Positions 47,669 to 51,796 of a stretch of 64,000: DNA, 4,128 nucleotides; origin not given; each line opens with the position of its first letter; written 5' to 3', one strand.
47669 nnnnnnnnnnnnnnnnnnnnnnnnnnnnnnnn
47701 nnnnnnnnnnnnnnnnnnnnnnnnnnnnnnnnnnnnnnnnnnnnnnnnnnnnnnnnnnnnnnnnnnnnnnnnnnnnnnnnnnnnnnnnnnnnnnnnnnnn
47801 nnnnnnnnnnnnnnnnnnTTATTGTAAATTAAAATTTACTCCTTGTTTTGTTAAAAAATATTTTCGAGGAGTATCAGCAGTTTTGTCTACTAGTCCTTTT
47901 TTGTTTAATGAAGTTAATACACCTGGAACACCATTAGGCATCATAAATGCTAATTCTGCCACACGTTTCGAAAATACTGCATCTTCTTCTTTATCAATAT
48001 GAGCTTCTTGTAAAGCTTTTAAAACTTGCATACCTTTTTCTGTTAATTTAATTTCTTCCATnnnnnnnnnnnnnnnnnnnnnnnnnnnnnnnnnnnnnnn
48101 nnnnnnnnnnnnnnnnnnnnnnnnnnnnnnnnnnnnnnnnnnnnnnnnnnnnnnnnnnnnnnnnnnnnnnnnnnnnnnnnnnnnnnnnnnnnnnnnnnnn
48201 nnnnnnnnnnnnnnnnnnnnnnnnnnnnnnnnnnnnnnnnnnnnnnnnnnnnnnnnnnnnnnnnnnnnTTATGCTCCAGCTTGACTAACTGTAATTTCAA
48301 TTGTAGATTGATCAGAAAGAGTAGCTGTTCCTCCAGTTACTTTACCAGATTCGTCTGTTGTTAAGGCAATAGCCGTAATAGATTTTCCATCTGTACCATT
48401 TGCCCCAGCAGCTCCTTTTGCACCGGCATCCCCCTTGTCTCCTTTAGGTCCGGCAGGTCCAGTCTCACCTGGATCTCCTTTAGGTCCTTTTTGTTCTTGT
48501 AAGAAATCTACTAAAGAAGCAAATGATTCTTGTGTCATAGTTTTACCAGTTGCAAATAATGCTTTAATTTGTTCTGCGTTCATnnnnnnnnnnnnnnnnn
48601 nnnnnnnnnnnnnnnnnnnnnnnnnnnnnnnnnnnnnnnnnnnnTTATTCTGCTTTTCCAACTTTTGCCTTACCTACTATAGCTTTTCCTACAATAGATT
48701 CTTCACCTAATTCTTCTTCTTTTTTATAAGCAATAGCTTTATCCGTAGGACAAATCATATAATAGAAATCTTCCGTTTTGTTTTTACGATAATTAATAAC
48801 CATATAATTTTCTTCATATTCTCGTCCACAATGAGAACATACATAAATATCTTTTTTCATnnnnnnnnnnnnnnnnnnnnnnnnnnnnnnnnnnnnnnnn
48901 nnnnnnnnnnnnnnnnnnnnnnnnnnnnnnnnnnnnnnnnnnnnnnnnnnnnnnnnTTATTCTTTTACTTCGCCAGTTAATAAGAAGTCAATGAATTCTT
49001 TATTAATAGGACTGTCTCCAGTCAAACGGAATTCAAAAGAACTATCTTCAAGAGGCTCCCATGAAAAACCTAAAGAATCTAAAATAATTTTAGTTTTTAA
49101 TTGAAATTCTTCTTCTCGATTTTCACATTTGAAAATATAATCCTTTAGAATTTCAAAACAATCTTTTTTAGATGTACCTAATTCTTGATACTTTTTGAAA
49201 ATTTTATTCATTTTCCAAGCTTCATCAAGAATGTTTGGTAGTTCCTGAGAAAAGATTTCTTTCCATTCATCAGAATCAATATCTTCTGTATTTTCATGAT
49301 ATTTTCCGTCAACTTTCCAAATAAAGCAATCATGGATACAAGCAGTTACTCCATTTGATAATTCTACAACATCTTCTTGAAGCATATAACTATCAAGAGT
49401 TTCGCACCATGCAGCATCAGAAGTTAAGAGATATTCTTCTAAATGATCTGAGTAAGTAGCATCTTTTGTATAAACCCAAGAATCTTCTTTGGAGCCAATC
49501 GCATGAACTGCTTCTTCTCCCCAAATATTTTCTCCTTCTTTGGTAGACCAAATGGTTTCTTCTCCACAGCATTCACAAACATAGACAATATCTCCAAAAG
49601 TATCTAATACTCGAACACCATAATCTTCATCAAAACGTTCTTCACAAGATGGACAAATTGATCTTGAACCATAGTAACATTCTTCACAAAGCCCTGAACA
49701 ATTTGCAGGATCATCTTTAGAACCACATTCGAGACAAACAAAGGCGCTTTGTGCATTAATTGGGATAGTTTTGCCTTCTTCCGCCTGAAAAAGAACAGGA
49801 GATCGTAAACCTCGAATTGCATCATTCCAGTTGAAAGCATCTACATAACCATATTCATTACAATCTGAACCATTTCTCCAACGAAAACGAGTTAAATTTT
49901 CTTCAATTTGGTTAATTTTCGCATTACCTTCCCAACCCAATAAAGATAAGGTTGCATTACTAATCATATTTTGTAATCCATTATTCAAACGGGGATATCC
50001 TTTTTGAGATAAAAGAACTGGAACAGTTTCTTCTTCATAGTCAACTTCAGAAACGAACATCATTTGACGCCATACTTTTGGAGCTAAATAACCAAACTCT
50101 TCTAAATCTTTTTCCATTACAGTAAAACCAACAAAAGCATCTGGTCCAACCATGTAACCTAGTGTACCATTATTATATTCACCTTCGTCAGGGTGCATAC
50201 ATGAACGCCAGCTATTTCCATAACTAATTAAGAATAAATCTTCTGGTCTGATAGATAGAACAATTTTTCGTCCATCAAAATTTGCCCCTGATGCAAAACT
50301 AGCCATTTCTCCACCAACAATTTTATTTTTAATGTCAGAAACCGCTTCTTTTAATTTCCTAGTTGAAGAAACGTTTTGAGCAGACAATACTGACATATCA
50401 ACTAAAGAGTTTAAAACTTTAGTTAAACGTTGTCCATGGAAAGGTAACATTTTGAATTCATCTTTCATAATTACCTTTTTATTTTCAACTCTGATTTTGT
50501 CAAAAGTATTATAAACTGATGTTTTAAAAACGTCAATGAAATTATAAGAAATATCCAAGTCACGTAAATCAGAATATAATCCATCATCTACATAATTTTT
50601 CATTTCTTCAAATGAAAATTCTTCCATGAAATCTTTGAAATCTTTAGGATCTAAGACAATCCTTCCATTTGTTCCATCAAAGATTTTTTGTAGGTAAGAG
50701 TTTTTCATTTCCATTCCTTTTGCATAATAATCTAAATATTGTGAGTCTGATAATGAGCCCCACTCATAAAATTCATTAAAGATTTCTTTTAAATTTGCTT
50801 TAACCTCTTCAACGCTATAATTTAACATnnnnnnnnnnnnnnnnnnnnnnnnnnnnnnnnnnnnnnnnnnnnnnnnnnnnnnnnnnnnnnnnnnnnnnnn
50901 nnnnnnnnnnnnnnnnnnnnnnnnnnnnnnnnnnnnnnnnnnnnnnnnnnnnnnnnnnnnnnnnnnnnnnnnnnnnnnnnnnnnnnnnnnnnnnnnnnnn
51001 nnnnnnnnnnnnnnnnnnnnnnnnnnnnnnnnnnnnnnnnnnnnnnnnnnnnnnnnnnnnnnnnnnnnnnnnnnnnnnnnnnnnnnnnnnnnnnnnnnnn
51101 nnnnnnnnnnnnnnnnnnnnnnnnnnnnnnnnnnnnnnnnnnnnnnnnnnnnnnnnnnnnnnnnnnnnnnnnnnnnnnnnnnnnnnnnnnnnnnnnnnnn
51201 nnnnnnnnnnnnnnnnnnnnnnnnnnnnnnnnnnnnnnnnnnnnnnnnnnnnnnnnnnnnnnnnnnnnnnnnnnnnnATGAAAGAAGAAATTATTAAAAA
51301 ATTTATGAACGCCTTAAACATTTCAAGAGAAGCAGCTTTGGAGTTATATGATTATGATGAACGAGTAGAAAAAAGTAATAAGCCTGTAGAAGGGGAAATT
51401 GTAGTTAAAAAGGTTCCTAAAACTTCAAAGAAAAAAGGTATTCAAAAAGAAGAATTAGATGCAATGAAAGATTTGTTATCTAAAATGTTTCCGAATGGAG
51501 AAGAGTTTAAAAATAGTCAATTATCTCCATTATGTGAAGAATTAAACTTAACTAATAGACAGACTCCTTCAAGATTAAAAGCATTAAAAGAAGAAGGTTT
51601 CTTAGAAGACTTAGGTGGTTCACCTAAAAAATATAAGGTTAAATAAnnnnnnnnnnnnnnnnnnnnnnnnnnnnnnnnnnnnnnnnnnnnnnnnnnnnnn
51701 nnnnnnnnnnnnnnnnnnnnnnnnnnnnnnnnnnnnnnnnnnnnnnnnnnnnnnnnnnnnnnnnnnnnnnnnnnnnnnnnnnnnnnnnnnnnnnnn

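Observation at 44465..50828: Early-region cluster with a three-member paralogous protein family, M28-like peptidase, collagen-like protein and zinc-ribbon proteins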

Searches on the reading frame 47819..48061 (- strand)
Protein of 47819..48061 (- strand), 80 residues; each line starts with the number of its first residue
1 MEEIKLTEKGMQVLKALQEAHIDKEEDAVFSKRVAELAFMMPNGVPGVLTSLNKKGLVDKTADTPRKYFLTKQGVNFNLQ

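Call 3: search_protein_families(library=pfam, proteins=[window:47819-48061:-], max_evalue=0.1)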
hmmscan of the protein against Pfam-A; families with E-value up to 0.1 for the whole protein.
window:47819-48061:- (80 aa): 6 families
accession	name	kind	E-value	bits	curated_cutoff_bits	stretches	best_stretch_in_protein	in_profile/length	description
PF14947.12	HTH_45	-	0.0018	18.7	25.5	0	49-77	40-65/77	Winged helix-turn-helix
PF01726.22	LexA_DNA_bind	-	0.002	18.3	23.7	1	5-66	3-64/65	LexA DNA binding domain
PF01978.25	TrmB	-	0.013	15.8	25.6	1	47-69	41-63/68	Sugar-specific transcriptional regulator TrmB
PF09202.17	Rio2_N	-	0.048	14.4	27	1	5-74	3-70/82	Rio2, N-terminal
PF03551.20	PadR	-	0.076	13.5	27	0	48-74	37-69/75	Transcriptional regulator PadR-like family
PF10007.15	DUF2250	-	0.097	13.2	24.4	0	2-63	2-57/93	Uncharacterized protein conserved in archaea (DUF2250)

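Call 4: search_protein_families(library=phrogs, proteins=[window:47819-48061:-], max_evalue=0.01)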
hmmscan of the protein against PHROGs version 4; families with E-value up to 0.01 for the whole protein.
window:47819-48061:- (80 aa): 2 families
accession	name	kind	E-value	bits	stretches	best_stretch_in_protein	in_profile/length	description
phrog_3502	-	unknown function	1e-14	55.7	1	1-73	44-116/131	-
phrog_25342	-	unknown function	8.7e-05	23.8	1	1-75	1-79/94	-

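Call 18: search_protein_families(library=ncbifam, proteins=[window:47819-48061:-], max_evalue=0.1)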
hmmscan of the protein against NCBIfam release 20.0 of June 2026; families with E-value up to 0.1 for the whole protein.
window:47819-48061:- (80 aa): 4 families
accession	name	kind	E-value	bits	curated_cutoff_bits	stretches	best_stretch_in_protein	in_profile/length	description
TIGR00498.1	lexA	equivalog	0.0015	18.1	110.95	1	5-68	3-66/203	transcriptional repressor LexA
NF003210.0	PRK04172.1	equivalog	0.009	14.9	350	1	5-76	3-68/496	phenylalanine--tRNA ligase subunit alpha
NF053610.1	Sso10a_fam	subfamily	0.012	15.7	60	0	49-77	38-63/64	Sso10a family chromatin protein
TIGR02337.1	HpaR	equivalog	0.015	15.1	121.2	1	3-62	23-76/130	homoprotocatechuate degradation operon regulator HpaR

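Call 19: search_protein_families(library=padloc, proteins=[window:47819-48061:-], max_evalue=0.1)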
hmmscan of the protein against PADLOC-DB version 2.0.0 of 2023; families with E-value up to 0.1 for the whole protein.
window:47819-48061:- (80 aa): 1 family
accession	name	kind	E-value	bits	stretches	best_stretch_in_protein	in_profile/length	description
PDLC01866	CARF3--CARF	-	0.019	13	1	4-74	135-200/207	-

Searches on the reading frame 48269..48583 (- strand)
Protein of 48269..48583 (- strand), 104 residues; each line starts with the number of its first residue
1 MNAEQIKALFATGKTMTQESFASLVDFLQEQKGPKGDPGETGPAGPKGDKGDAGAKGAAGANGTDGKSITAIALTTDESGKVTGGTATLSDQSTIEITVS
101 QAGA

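Call 3: search_protein_families(library=pfam, proteins=[window:48269-48583:-], max_evalue=0.1)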
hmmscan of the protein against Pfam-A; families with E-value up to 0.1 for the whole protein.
window:48269-48583:- (104 aa): 1 family
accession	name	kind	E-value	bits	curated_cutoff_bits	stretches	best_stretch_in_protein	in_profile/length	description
PF01391.23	Collagen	-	9.9e-07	28.9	27.2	1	32-66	12-46/60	Collagen triple helix repeat (20 copies)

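Call 4: search_protein_families(library=phrogs, proteins=[window:48269-48583:-], max_evalue=0.01)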
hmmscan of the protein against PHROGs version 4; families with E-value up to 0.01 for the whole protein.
window:48269-48583:- (104 aa): 42 families (the best 25 are shown)
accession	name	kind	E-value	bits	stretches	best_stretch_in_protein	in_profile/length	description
phrog_34916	-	tail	6.3e-49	166.2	2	1-46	1-46/124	tail fiber protein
phrog_10972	-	tail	3.8e-10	40.8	1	22-99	152-232/343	tail fiber protein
phrog_5073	-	tail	1.6e-08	35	1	32-67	311-346/519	tail fiber protein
phrog_6320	-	tail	5.5e-08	33.1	1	32-67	142-177/745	tail fiber protein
phrog_38806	-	unknown function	9.4e-08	32.8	1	31-74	116-159/285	-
phrog_18350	-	tail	2.2e-07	31.8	1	29-72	162-205/253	tail fiber protein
phrog_4013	-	unknown function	2.9e-07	30.5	1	18-98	97-181/659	-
phrog_1658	-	unknown function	3.1e-07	31.4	1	23-67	39-83/239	-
phrog_1806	-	tail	3.5e-07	30.8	1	31-67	183-219/276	collagen like minor tail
phrog_13892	-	tail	3.6e-07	30.6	1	29-81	47-95/676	minor tail protein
phrog_366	-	tail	4.1e-07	30.8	1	31-70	346-385/474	tail fiber protein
phrog_3904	-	tail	5.4e-07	29.3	1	31-80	587-639/1086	tail fiber protein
phrog_1125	-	tail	5.9e-07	30.1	1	30-70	175-215/412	tail fiber protein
phrog_13286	-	tail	8.6e-07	28.7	1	15-63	83-125/662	tail protein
phrog_819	-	tail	9.1e-07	28.4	1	32-76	638-678/1024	tail protein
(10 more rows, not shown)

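Call 18: search_protein_families(library=ncbifam, proteins=[window:48269-48583:-], max_evalue=0.1)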
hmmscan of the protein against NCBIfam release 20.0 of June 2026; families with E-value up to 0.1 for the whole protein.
window:48269-48583:- (104 aa): 4 families
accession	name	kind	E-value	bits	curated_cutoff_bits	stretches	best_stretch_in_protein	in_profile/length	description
NF038330.1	adhesin_SclA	exception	1.3e-07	31.7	400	1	15-68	94-149/405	LPXTG-anchored collagen-like adhesin Scl1/SclA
NF038329.2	gly_rich_SclB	equivalog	3.9e-07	29.3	325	1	31-68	160-197/442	LPXTG-anchored collagen-like adhesin Scl2/SclB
NF046116.1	adhesin_Lcl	equivalog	1.4e-06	27.1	500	1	31-67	67-103/431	collagen-like adhesin Lcl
TIGR01978.1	sufC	equivalog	0.057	12.8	212.8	1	60-100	33-72/243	Fe-S cluster assembly ATPase SufC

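Call 19: search_protein_families(library=padloc, proteins=[window:48269-48583:-], max_evalue=0.1)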
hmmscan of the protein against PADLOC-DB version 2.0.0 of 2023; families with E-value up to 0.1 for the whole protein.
window:48269-48583:- (104 aa): 0 families

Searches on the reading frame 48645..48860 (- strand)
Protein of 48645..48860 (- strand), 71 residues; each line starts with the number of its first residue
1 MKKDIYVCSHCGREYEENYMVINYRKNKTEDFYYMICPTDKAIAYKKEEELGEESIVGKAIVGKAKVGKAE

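Call 3: search_protein_families(library=pfam, proteins=[window:48645-48860:-], max_evalue=0.1)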
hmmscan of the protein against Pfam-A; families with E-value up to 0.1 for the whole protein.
window:48645-48860:- (71 aa): 5 families
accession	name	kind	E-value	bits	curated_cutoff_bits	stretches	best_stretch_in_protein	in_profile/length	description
PF25207.1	DUF7837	-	0.00084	19.7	27.8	1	7-39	7-39/47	Domain of unknown function (DUF7837)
PF17283.8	Zn_ribbon_SprT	-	0.0068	16.9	28.1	1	2-15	1-14/38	SprT-like zinc ribbon domain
PF20111.4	DUF6501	-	0.012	15.9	23.8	1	26-48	40-62/67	Family of unknown function (DUF6501)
PF08274.17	Zn_Ribbon_YjdM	-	0.054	14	30.8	0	3-16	17-30/30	PhnA Zinc-Ribbon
PF13240.11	Zn_Ribbon_1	-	0.083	13.2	25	0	8-19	2-13/23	zinc-ribbon domain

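Call 4: search_protein_families(library=phrogs, proteins=[window:48645-48860:-], max_evalue=0.01)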
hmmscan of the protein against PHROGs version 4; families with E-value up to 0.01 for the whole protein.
window:48645-48860:- (71 aa): 1 family
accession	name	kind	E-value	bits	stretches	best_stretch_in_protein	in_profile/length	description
phrog_33299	-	unknown function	6.5e-44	149.1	1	1-71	1-71/71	-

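Call 18: search_protein_families(library=ncbifam, proteins=[window:48645-48860:-], max_evalue=0.1)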
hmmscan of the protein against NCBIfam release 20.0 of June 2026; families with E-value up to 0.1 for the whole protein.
window:48645-48860:- (71 aa): 2 families
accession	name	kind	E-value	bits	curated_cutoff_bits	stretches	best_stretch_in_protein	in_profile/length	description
TIGR00446.1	nop2p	subfamily_domain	0.022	14.1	210.45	1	6-49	195-238/264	NOL1/NOP2/sun family putative RNA methylase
NF001607.0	PRK00398.1-4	equivalog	0.086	12.6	89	1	1-16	5-20/53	DNA-directed RNA polymerase subunit P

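Call 19: search_protein_families(library=padloc, proteins=[window:48645-48860:-], max_evalue=0.1)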
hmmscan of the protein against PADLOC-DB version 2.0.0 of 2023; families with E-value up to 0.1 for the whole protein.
window:48645-48860:- (71 aa): 0 families

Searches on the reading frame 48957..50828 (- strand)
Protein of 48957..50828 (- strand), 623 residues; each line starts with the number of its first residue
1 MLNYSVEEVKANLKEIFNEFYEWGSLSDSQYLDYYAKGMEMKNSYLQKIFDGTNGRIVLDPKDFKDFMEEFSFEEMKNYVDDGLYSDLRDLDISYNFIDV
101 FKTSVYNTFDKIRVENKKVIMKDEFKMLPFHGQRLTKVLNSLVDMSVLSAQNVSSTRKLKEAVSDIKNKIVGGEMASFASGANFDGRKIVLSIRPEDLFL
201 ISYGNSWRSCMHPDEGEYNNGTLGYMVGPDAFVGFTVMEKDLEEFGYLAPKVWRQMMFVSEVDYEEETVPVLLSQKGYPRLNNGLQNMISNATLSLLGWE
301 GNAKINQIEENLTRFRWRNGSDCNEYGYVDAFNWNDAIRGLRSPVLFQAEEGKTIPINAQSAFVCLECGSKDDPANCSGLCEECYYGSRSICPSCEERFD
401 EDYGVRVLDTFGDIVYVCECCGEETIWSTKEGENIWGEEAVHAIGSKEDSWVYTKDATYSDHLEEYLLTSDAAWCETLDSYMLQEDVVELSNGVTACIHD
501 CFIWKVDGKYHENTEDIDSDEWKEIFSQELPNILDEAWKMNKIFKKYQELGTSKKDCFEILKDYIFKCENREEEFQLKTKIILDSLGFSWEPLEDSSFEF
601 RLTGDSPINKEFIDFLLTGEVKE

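Call 3: search_protein_families(library=pfam, proteins=[window:48957-50828:-], max_evalue=0.1)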
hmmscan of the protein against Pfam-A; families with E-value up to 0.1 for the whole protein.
window:48957-50828:- (623 aa): 0 families

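Call 4: search_protein_families(library=phrogs, proteins=[window:48957-50828:-], max_evalue=0.01)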
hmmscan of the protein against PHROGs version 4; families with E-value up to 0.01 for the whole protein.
window:48957-50828:- (623 aa): 1 family
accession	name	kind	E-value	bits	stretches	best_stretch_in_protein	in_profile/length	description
phrog_29713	-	unknown function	0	1398.2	1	1-623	1-623/623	-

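Call 18: search_protein_families(library=ncbifam, proteins=[window:48957-50828:-], max_evalue=0.1)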
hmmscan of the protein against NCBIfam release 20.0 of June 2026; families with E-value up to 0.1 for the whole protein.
window:48957-50828:- (623 aa): 1 family
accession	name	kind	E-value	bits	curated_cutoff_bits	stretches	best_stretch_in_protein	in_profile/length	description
NF045873.1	F420_non_VhuD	exception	0.0053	16.8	215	1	362-430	6-73/132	F420-non-reducing hydrogenase iron-sulfur subunit VhuD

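Call 19: search_protein_families(library=padloc, proteins=[window:48957-50828:-], max_evalue=0.1)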
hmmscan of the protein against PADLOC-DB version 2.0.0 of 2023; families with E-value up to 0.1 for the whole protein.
window:48957-50828:- (623 aa): 0 families

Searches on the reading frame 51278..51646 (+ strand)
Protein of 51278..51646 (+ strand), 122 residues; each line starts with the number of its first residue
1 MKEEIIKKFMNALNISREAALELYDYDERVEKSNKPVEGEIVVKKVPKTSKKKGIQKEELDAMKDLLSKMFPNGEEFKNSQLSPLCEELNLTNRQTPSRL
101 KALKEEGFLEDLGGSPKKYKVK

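Call 18: search_protein_families(library=ncbifam, proteins=[window:51278-51646:+], max_evalue=0.1)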
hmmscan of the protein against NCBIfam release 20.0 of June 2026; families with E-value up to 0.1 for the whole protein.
window:51278-51646:+ (122 aa): 1 family
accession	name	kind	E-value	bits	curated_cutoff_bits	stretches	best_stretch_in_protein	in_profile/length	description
NF049854.1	tandem_WD_0033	domain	0.055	13.6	40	0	41-62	11-32/48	WD_0033/WD_0034 family tandem repeat-containing protein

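Call 104: search_protein_families(library=pfam, proteins=[window:51278-51646:+], max_evalue=0.01)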
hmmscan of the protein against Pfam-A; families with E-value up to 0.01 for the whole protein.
window:51278-51646:+ (122 aa): 2 families
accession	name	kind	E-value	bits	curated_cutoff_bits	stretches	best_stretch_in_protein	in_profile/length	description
PF20923.2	COMMD9_HN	-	0.0079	16.9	27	0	61-104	2-45/75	COMMD9, helical N-terminal domain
PF05786.19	Cnd2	-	0.01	15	29.8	0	9-106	240-328/764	Condensin complex subunit 2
